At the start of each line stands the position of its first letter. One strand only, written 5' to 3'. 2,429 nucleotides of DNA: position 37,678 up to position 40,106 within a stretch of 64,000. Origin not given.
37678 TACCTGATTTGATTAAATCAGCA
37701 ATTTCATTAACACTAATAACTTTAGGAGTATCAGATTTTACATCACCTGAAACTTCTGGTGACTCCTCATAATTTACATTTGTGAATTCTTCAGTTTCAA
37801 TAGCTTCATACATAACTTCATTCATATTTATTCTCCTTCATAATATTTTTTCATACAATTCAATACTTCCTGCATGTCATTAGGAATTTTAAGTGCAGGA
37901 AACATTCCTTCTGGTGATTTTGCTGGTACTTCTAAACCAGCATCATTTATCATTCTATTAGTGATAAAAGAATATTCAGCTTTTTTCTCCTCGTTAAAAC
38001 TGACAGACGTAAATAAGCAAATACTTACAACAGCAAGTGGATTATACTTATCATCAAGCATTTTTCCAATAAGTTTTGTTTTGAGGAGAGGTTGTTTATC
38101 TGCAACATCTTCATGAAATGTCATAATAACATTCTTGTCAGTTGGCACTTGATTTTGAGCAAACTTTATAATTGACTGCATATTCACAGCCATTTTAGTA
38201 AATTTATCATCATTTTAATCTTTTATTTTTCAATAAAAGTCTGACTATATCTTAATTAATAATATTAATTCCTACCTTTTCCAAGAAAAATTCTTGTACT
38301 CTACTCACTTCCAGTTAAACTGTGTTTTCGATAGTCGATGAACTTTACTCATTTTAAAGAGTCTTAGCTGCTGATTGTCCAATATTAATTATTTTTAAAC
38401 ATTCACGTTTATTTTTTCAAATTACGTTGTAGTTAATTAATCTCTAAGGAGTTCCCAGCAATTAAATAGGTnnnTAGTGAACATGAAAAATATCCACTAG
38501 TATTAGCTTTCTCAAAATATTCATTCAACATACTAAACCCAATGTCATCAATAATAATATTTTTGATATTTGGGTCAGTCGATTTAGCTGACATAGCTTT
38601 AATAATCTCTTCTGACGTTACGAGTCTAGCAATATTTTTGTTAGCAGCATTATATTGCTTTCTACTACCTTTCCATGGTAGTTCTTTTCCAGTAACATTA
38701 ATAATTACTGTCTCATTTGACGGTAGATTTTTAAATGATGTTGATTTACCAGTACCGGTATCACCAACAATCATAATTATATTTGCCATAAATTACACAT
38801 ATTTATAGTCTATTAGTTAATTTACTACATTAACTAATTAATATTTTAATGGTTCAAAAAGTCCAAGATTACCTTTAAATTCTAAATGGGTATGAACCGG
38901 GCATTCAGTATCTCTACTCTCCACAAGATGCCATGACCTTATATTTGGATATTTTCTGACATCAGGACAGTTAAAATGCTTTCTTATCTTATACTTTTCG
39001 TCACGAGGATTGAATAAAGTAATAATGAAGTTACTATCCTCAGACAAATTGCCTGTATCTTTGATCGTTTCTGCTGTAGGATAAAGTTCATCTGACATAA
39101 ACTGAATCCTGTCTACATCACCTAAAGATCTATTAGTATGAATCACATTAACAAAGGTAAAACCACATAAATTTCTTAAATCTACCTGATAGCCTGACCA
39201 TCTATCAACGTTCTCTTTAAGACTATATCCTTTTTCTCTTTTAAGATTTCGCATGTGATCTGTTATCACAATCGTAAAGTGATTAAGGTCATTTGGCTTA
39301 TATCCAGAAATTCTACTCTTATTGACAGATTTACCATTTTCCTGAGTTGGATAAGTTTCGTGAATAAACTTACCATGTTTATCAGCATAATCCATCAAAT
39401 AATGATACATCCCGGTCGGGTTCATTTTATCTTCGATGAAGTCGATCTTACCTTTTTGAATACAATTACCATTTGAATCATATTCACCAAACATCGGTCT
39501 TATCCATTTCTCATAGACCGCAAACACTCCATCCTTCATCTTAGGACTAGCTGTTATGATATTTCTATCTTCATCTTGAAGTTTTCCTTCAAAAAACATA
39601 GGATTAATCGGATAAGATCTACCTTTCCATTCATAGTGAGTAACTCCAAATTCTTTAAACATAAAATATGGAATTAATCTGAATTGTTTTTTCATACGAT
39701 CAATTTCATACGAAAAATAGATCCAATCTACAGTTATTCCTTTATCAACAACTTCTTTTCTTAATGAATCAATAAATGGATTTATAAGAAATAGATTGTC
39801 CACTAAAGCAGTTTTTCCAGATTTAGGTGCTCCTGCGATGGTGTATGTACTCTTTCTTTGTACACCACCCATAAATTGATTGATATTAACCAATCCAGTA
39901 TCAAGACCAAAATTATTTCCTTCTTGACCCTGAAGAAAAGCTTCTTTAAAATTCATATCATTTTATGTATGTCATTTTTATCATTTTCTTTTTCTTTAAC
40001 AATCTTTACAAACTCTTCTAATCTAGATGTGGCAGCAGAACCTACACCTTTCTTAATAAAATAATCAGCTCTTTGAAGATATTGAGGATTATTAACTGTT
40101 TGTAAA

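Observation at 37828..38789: AAA_24/Sak4-like ATPase gene split by a third intron whose 5' region is homologous to RNR intron 2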

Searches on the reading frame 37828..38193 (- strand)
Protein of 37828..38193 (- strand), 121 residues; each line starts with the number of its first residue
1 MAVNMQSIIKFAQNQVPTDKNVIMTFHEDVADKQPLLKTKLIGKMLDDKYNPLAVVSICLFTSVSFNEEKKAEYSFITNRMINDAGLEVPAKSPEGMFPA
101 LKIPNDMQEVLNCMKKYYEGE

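Call 8: search_protein_families(library=pfam, proteins=[window:37831-38193:-], max_evalue=1)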
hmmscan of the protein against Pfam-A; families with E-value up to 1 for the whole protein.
seq(121 aa): 1 family
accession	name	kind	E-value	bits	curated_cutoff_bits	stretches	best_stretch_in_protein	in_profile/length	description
PF17581.7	DUF5483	-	0.082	12.1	27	1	40-100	185-247/471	Family of unknown function (DUF5483)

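Call 22: find_encoding_contigs(protein=window:37828-38193:-, flank=3000, max_places=6)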
Protein window:37828-38193:- (121 aa): 1 contig read that carries it; 1 place shown.
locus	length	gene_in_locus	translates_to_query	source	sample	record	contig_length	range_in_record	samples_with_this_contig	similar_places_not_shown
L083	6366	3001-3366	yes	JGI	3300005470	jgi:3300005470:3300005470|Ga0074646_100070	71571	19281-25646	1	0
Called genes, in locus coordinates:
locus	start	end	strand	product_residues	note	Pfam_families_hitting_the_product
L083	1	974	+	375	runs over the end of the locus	PF00270:DEAD (faint), PF04851:ResIII, PF00271:Helicase_C (weak)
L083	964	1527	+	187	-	-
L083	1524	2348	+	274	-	-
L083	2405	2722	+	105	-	-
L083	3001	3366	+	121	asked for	-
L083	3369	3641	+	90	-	-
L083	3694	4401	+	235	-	-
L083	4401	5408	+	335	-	-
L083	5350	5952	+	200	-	-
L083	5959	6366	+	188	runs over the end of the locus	-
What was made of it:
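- The JGI annotation calls them as two genes (call 22).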

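Call 52: find_homologous_proteins(query=window:37831-38193:-, max_evalue=0.00001)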
Query seq(121 aa) (121 aa): 6 proteins with E <= 0.00001 among 12 candidates.
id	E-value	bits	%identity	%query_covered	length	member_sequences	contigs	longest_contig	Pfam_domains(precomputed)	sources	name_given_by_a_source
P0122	9.7e-74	263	100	100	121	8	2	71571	-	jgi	-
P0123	1.9e-31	126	54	98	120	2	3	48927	-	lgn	-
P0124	2.2e-29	120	55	98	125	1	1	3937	-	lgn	-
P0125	6.8e-27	112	55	96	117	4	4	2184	-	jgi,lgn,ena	-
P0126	5.7e-15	73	55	61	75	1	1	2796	-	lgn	-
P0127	8.4e-12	63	40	98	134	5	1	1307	-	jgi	jgi:hypothetical protein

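Call 53: find_encoding_contigs(protein=P0123, flank=2500, max_places=3)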
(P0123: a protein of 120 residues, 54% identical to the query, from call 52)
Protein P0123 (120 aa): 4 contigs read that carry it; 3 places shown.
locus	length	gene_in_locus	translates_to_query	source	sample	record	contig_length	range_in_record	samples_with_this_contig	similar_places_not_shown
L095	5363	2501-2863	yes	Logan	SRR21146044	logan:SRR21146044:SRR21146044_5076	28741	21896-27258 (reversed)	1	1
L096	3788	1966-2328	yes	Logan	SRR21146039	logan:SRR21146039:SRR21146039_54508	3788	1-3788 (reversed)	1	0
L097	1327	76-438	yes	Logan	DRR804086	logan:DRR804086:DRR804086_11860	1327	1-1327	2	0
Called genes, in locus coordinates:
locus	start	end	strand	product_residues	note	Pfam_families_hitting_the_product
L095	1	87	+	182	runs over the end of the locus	-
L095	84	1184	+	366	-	PF03796:DnaB_C (weak)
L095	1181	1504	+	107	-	-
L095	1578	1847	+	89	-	-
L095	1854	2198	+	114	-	-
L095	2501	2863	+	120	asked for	-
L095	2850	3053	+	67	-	-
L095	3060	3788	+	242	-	-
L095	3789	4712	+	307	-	PF13155:Toprim_2 (weak)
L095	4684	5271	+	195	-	PF03167:UDG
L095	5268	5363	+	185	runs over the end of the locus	-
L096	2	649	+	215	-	?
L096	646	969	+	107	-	-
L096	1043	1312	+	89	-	-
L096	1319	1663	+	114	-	-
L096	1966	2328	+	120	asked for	-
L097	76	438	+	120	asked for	-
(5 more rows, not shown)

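Call 54: find_encoding_contigs(protein=P0124, flank=2500, max_places=2)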
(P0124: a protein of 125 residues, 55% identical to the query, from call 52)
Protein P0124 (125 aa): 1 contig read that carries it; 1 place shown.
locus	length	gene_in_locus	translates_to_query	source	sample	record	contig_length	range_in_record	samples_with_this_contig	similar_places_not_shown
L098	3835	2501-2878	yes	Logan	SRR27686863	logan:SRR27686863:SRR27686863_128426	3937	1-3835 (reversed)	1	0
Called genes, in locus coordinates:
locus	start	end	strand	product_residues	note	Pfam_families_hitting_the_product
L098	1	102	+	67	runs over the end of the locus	?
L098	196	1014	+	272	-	PF18909:dGTP_diPhyd_N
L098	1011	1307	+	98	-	-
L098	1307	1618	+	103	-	-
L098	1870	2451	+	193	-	-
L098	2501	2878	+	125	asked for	-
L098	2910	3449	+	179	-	-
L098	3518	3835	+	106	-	?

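Call 55: find_encoding_contigs(protein=P0125, flank=2500, max_places=3)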
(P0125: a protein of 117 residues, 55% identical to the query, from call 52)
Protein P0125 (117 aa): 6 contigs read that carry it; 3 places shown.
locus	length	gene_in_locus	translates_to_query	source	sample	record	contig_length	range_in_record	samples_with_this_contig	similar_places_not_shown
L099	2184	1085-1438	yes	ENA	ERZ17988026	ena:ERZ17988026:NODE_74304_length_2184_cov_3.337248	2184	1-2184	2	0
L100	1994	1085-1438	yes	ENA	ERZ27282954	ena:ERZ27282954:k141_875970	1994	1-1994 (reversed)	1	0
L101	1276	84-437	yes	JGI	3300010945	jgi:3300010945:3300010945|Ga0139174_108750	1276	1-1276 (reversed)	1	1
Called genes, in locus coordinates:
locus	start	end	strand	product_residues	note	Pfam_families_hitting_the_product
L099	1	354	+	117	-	?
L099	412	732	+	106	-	-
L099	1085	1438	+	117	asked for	-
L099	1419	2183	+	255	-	?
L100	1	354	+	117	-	?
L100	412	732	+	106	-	-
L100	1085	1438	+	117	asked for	-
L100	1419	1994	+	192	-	?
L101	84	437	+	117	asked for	-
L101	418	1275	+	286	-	?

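Call 59: find_encoding_contigs(protein=P0127, flank=2500, max_places=2)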
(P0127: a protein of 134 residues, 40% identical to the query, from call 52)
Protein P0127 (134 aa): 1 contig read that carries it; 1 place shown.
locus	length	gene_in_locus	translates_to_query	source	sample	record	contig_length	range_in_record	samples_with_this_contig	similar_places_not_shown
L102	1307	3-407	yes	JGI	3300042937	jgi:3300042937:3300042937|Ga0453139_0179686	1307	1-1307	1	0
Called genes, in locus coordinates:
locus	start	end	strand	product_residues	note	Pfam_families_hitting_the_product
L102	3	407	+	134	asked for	?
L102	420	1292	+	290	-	-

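Call 60: find_encoding_contigs(protein=P0126, flank=2500, max_places=2)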
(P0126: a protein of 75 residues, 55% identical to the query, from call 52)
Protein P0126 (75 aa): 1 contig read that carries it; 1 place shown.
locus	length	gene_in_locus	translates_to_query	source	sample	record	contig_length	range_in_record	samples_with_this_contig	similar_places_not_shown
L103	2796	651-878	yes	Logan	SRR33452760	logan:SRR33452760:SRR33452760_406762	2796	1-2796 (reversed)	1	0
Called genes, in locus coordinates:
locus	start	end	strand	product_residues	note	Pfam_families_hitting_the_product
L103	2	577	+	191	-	?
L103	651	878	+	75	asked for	-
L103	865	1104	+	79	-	-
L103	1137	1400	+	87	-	-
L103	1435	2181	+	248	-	-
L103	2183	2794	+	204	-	?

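Call 69: search_protein_families(library=pfam, proteins=[L095:1578-1847:+, L095:1854-2198:+, L098:1870-2451:+], max_evalue=0.01)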
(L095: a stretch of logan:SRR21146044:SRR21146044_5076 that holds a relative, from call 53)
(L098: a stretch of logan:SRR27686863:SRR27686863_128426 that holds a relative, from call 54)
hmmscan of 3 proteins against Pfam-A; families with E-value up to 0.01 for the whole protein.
L095:1578-1847:+ (89 aa): 0 families

L095:1854-2198:+ (114 aa): 0 families

L098:1870-2451:+ (193 aa): 0 families

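Call 70: search_protein_families(library=phrogs, proteins=[L095:1578-1847:+, L095:1854-2198:+, L098:1870-2451:+], max_evalue=0.01)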
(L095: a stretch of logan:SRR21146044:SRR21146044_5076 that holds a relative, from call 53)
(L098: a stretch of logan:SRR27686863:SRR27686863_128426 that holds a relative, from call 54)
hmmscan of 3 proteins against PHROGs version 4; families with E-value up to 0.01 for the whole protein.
L095:1578-1847:+ (89 aa): 1 family
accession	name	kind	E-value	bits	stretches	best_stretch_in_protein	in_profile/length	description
phrog_30343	-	unknown function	0.0077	17.2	1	7-65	17-72/164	-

L095:1854-2198:+ (114 aa): 5 families
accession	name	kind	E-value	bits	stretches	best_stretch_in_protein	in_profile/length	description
phrog_559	-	DNA, RNA and nucleotide metabolism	4.1e-16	59.9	1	6-108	305-408/607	HNH endonuclease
phrog_9084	-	DNA, RNA and nucleotide metabolism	3.7e-15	57.5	1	8-112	61-166/187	homing endonuclease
phrog_4538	-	unknown function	2.1e-13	51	1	26-111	249-330/447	-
phrog_7140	-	DNA, RNA and nucleotide metabolism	2.1e-10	40.9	1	27-114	142-229/423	intron encoded nuclease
phrog_19778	-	unknown function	0.00024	21.3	1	13-110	258-356/362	-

L098:1870-2451:+ (193 aa): 7 families
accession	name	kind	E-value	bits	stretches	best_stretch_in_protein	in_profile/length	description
phrog_3377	-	DNA, RNA and nucleotide metabolism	5e-52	177.6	1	8-190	7-190/196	HNH endonuclease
phrog_374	-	DNA, RNA and nucleotide metabolism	1.2e-45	157.5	1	5-182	261-455/617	HNH endonuclease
phrog_8790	-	DNA, RNA and nucleotide metabolism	2e-28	101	1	12-138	22-141/241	restriction endonuclease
phrog_2081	-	DNA, RNA and nucleotide metabolism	2.5e-23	83.9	1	5-130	95-238/433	HNH endonuclease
phrog_953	-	DNA, RNA and nucleotide metabolism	3.7e-19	70.4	1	5-97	214-308/420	HNH endonuclease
phrog_1065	-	unknown function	4.7e-06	27.6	1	114-190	17-93/192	-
phrog_3322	-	DNA, RNA and nucleotide metabolism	0.0047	17.8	0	44-88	86-128/162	endonuclease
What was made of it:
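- On Mobile (homing) intron: Same-site relatives do encode an HNH gene (phrog_3377, E 5e-52) or another endonuclease-like ORF (phrog_559/9084; call 70).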

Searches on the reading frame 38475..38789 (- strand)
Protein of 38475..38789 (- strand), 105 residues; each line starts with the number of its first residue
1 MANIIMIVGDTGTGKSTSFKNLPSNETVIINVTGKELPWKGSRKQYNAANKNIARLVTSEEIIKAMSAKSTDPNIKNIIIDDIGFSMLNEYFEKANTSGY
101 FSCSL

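Call 8: search_protein_families(library=pfam, proteins=[window:38475-38789:-], max_evalue=1)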
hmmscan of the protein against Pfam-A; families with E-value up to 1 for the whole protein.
seq(105 aa): 17 families
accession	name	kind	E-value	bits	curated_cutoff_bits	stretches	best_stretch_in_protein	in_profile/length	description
PF13401.12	AAA_22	-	0.00013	22.7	27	1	2-83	5-93/130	AAA domain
PF13479.12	AAA_24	-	0.0016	18.8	27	1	3-84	3-74/195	AAA domain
PF00005.33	ABC_tran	-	0.003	18.6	25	1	3-71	12-79/137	ABC transporter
PF13238.12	AAA_18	-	0.0053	17.7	29.4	1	5-95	1-92/128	AAA domain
PF19263.5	DUF5906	-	0.0065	17.5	27.6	1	7-83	1-78/114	Family of unknown function (DUF5906)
PF20597.4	pAdhesive_15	-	0.0068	16.8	23.8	1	13-53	157-201/254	Putative Ice-binding-like adhesive domain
PF12775.13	AAA_7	-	0.045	13.7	25.8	1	5-24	36-55/181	P-loop containing dynein motor region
PF00735.24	Septin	-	0.088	12.5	26.2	1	5-55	7-44/280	Septin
PF13191.12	AAA_16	-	0.12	13.3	32.6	1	3-24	25-46/167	AAA ATPase domain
PF25199.1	nSTAND_NTPase5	-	0.12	12.6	34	1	3-20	42-59/145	Novel STAND NTPase 5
PF05673.19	DUF815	-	0.15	11.6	23.8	1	2-22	53-73/249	Protein of unknown function (DUF815)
PF02224.24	Cytidylate_kin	-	0.17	12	26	1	35-81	58-104/211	Cytidylate kinase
PF13604.12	AAA_30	-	0.18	11.9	27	1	4-82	20-96/191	AAA domain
PF13671.12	AAA_33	-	0.19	12.5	27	1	5-30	2-28/143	AAA domain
PF01580.24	FtsK_SpoIIIE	-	0.22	11.4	24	1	3-22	40-59/221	FtsK/SpoIIIE family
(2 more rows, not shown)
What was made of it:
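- Closest known: Sak4. Different: Pfam AAA_24 is below its threshold for this protein (call 8).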

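Call 44: find_homologous_proteins(query=window:38490-38789:-, max_evalue=0.00001)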
Query seq(100 aa) (100 aa): 1 proteins with E <= 0.00001 among 1 candidates.
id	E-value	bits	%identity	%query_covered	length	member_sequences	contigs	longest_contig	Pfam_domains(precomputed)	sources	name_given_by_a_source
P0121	4.0e-19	86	47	100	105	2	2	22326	PF13479.13,PF13238.13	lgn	-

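Call 45: find_encoding_contigs(protein=P0121, flank=4000, max_places=4)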
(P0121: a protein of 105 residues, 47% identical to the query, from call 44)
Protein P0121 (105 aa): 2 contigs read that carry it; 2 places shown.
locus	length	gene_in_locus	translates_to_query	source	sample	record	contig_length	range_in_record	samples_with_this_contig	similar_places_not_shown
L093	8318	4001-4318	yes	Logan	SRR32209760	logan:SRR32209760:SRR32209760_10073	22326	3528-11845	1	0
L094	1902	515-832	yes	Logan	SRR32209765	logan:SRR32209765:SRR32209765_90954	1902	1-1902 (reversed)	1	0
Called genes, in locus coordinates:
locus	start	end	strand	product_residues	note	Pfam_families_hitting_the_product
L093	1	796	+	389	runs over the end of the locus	PF00270:DEAD (faint), PF04851:ResIII (weak), PF00271:Helicase_C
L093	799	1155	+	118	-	-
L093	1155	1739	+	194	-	-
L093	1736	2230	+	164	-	-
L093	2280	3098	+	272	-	PF01541:GIY-YIG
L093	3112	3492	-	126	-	-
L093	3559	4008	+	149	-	-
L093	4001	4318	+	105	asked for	PF13479:AAA_24 (weak), PF13238:AAA_18 (weak)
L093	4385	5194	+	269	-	PF14528:LAGLIDADG_3 (faint)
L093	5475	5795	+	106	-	-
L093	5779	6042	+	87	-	-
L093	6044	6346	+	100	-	-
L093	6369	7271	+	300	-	-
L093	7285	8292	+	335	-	PF13155:Toprim_2 (faint)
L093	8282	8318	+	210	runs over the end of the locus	-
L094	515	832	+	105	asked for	PF13479:AAA_24 (weak), PF13238:AAA_18 (weak)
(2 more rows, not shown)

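Call 69: search_protein_families(library=pfam, proteins=[L093:4385-5194:+], max_evalue=0.01)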
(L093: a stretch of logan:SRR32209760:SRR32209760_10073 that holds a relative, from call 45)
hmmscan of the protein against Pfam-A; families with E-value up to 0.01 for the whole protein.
L093:4385-5194:+ (269 aa): 3 families
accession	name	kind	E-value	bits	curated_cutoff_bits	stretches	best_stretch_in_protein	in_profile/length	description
PF14528.11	LAGLIDADG_3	-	4.8e-06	27.2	22.5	0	72-113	3-44/82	LAGLIDADG-like domain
PF13412.12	HTH_24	-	0.0065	16.5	21.9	0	24-47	18-41/48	Winged helix-turn-helix DNA-binding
PF13518.12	HTH_28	-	0.0098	16.4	25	0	19-48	8-37/52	Helix-turn-helix domain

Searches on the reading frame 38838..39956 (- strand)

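Call 24: search_protein_families(library=phrogs, proteins=[window:38838-39956:-], max_evalue=0.001)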
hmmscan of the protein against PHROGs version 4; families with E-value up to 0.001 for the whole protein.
window:38838-39956:- (372 aa): 3 families
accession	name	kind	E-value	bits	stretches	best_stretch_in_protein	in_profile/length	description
phrog_15558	-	unknown function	1.2e-71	243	2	74-367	95-397/403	-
phrog_19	-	DNA, RNA and nucleotide metabolism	3.3e-08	33.8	1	12-52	329-370/621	DnaB-like replicative helicase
phrog_239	-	DNA, RNA and nucleotide metabolism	0.00012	22.2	0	15-56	338-379/801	DNA primase/helicase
